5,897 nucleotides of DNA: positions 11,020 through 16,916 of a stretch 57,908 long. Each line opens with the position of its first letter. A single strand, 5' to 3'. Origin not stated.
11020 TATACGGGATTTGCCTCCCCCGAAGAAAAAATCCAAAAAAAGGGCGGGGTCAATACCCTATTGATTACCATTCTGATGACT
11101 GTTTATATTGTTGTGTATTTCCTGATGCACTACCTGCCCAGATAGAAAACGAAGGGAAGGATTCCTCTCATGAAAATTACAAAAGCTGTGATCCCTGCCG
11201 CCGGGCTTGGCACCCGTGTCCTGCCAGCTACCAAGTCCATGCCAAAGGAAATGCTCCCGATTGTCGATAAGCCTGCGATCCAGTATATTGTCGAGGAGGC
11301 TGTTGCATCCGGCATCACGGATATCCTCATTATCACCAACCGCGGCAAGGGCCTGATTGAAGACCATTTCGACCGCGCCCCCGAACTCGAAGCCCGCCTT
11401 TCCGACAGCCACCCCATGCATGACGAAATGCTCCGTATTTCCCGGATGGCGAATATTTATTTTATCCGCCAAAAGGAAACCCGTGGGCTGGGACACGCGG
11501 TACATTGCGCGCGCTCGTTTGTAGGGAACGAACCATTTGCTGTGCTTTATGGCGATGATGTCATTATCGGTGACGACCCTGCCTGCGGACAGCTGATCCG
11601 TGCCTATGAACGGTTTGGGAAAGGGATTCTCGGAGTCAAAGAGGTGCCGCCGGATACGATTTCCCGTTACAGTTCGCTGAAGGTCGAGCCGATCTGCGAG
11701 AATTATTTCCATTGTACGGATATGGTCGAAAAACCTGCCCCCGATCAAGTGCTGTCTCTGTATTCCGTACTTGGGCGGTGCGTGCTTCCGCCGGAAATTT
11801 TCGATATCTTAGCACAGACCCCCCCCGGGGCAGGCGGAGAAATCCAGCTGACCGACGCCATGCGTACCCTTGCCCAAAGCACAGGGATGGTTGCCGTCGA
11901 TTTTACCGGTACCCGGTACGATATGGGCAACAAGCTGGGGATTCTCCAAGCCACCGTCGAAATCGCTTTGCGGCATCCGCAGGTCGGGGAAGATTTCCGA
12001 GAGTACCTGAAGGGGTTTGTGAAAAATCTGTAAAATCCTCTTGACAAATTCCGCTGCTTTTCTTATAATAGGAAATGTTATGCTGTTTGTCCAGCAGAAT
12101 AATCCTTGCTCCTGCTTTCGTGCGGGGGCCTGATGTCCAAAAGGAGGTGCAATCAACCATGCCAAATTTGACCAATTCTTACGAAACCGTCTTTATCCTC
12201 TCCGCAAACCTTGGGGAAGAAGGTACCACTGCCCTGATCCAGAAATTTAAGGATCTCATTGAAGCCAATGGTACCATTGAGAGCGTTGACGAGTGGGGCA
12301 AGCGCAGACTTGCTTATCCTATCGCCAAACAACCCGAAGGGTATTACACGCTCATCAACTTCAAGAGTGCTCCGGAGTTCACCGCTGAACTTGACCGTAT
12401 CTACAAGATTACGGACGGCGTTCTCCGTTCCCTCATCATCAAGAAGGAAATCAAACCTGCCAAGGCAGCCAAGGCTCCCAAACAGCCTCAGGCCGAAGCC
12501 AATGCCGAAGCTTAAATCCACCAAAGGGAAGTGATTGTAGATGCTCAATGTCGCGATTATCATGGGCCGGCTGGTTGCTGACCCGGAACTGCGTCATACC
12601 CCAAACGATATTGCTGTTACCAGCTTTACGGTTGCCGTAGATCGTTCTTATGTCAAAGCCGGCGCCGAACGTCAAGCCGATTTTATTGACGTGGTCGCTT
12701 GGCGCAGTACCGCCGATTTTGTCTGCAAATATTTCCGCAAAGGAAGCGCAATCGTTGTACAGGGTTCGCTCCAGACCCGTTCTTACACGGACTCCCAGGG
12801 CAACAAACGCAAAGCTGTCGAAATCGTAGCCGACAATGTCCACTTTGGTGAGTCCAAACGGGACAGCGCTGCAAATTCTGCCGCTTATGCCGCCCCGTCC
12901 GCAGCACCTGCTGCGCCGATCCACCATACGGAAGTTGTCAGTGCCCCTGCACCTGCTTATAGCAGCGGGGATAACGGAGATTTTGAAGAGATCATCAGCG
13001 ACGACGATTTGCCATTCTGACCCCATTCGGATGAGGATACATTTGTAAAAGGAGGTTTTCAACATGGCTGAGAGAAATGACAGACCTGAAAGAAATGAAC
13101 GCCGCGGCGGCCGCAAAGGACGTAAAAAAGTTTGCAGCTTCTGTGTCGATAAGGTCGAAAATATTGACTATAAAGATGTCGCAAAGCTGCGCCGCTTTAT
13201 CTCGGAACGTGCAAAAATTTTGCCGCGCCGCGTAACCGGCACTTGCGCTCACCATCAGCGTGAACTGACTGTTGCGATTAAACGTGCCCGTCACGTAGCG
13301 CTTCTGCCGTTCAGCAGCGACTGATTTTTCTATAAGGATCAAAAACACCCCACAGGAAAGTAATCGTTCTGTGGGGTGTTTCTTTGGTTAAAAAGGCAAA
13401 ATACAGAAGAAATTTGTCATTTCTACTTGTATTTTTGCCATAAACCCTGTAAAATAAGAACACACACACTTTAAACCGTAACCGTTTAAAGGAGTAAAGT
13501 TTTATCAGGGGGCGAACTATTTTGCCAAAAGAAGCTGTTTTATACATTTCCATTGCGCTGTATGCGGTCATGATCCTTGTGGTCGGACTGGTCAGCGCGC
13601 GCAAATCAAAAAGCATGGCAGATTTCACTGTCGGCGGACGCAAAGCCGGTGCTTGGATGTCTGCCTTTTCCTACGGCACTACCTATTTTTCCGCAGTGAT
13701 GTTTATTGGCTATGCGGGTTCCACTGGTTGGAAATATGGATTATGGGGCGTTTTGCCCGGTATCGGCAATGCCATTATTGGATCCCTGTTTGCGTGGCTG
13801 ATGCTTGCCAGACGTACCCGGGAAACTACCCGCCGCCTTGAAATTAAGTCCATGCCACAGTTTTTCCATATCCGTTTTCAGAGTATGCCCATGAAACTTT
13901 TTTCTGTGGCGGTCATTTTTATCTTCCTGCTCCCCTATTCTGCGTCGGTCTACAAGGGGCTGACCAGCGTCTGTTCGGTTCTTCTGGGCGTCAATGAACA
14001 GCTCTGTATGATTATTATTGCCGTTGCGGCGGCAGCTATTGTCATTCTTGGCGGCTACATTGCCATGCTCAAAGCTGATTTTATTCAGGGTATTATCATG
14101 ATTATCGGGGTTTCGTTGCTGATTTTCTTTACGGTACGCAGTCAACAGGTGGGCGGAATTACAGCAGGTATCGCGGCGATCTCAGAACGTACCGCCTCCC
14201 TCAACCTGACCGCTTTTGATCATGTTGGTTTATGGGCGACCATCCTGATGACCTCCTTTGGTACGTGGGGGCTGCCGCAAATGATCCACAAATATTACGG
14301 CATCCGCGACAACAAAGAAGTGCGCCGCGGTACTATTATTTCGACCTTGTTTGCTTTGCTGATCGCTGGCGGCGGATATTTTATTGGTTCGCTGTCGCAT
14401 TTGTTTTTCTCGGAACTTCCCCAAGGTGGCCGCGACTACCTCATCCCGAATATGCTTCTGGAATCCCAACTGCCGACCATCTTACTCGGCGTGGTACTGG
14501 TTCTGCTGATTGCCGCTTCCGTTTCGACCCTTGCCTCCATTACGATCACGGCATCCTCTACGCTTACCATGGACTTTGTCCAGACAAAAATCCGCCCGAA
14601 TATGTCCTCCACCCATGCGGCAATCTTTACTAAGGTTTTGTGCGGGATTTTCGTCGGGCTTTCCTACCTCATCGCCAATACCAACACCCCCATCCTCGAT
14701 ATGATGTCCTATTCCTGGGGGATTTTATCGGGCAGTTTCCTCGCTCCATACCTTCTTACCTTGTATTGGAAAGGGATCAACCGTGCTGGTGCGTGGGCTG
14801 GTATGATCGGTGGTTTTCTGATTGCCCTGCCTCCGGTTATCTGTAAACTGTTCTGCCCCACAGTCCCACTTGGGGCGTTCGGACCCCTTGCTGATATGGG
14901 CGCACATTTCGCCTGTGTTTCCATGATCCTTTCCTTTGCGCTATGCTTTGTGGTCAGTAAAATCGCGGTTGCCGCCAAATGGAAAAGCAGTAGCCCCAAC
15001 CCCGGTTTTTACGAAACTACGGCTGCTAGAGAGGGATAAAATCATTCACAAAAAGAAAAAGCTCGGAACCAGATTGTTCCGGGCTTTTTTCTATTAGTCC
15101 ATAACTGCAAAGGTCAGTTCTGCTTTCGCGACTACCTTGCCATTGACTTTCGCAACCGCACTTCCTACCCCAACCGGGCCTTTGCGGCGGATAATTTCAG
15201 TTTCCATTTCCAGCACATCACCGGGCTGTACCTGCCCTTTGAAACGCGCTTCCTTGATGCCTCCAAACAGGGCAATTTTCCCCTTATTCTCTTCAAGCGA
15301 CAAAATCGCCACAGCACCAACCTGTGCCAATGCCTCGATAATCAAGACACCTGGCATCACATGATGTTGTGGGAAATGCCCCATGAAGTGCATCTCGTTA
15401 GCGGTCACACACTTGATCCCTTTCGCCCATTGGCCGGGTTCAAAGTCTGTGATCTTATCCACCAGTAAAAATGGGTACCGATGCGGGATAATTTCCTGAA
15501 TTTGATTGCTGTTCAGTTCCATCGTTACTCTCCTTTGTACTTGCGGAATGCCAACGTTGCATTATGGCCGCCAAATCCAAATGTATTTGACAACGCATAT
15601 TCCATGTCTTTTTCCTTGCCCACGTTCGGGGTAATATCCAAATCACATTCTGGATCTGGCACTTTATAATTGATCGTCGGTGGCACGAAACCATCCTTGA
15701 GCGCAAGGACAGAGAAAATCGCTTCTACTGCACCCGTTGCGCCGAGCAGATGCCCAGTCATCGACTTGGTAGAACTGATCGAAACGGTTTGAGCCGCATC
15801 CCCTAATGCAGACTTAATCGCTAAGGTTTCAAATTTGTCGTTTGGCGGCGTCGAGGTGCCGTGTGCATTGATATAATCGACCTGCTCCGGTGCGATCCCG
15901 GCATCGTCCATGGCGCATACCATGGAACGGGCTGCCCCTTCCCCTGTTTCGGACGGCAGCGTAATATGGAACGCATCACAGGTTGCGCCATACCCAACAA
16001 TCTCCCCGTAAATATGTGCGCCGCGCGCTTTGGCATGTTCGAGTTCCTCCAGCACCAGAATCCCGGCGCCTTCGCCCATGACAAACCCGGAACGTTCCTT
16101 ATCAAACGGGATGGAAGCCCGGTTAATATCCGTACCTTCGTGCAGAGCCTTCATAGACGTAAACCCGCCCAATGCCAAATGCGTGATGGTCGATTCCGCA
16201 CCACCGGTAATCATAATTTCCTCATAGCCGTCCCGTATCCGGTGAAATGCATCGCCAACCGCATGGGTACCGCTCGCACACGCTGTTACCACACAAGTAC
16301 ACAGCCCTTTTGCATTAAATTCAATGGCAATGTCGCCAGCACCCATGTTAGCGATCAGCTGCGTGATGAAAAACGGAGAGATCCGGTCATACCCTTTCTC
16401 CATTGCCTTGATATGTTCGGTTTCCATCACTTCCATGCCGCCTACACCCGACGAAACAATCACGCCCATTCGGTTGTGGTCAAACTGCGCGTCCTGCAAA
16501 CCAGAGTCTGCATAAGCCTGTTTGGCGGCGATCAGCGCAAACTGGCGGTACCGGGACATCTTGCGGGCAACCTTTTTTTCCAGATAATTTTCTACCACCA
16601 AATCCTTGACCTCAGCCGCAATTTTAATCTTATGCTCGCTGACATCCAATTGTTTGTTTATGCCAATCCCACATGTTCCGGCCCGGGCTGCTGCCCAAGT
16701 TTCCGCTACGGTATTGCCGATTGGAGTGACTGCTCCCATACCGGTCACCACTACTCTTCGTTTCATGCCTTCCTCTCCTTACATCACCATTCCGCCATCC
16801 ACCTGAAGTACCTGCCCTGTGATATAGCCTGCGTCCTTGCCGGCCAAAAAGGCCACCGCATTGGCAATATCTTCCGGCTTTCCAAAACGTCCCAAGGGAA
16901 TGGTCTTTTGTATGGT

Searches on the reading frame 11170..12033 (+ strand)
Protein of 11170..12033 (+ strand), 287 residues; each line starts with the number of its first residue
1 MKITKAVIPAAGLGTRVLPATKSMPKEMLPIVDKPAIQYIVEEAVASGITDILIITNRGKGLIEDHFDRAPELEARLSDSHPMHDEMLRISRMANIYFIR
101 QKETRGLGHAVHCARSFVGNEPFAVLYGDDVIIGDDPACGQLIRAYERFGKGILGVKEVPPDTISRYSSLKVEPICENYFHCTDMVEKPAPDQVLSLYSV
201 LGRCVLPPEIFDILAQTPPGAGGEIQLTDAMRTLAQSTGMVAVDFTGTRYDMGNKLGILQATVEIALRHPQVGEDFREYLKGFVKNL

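Call 65: search_protein_families(library=pfam, proteins=[window:11170-12033:+], max_evalue=0.00001)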
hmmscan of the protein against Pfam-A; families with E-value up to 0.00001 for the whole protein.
window:11170-12033:+ (287 aa): 1 family
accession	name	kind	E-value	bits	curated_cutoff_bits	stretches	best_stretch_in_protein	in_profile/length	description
PF00483.29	NTP_transferase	-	1.7e-23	83.9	21.2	1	5-264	1-241/245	Nucleotidyl transferase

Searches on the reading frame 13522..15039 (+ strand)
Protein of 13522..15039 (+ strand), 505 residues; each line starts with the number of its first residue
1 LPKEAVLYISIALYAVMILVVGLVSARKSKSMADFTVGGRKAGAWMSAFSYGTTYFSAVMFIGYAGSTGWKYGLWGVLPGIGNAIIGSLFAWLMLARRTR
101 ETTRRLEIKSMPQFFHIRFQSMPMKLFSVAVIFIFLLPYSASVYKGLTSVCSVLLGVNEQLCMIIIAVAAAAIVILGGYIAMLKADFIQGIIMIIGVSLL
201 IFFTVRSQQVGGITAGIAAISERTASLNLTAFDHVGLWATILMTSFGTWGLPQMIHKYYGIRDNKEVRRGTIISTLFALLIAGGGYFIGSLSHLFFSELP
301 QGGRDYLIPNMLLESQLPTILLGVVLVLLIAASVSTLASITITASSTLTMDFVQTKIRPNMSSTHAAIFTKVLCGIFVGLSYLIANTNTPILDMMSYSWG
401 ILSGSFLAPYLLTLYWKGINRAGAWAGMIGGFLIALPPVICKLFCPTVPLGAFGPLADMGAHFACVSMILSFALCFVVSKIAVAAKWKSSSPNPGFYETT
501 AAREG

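Call 65: search_protein_families(library=pfam, proteins=[window:13522-15039:+], max_evalue=0.00001)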
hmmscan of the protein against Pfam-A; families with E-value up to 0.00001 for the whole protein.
window:13522-15039:+ (505 aa): 1 family
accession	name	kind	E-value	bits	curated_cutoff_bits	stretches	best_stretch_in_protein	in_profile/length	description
PF00474.23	SSF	-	7.5e-40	137.5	22.8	1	35-431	1-406/406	Sodium:solute symporter family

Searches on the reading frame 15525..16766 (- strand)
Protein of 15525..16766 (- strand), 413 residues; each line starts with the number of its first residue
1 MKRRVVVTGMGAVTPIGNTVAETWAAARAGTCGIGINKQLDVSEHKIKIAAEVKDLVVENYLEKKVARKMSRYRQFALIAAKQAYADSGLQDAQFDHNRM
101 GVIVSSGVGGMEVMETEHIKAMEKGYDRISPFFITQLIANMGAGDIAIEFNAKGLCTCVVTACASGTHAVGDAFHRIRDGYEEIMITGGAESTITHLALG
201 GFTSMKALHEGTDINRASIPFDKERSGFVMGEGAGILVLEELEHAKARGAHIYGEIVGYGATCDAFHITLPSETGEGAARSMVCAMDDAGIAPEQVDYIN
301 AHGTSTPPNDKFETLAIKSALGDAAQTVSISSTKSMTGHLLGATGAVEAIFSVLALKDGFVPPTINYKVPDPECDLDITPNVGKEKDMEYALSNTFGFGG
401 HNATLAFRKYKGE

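Call 6: search_protein_families(library=pfam, proteins=[window:15525-16766:-])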
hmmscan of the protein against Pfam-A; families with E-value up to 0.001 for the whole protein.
window:15525-16766:- (413 aa): 3 families
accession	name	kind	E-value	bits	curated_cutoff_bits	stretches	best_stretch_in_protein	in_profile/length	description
PF00109.32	ketoacyl-synt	-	6.2e-48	164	20.8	1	3-245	2-252/252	Beta-ketoacyl synthase, N-terminal domain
PF02801.28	Ketoacyl-synt_C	-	6.3e-39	133.1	20.8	1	253-367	1-118/119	Beta-ketoacyl synthase, C-terminal domain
PF00108.29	Thiolase_N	-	0.00011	22.1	26.4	0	152-192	74-114/260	Thiolase, N-terminal domain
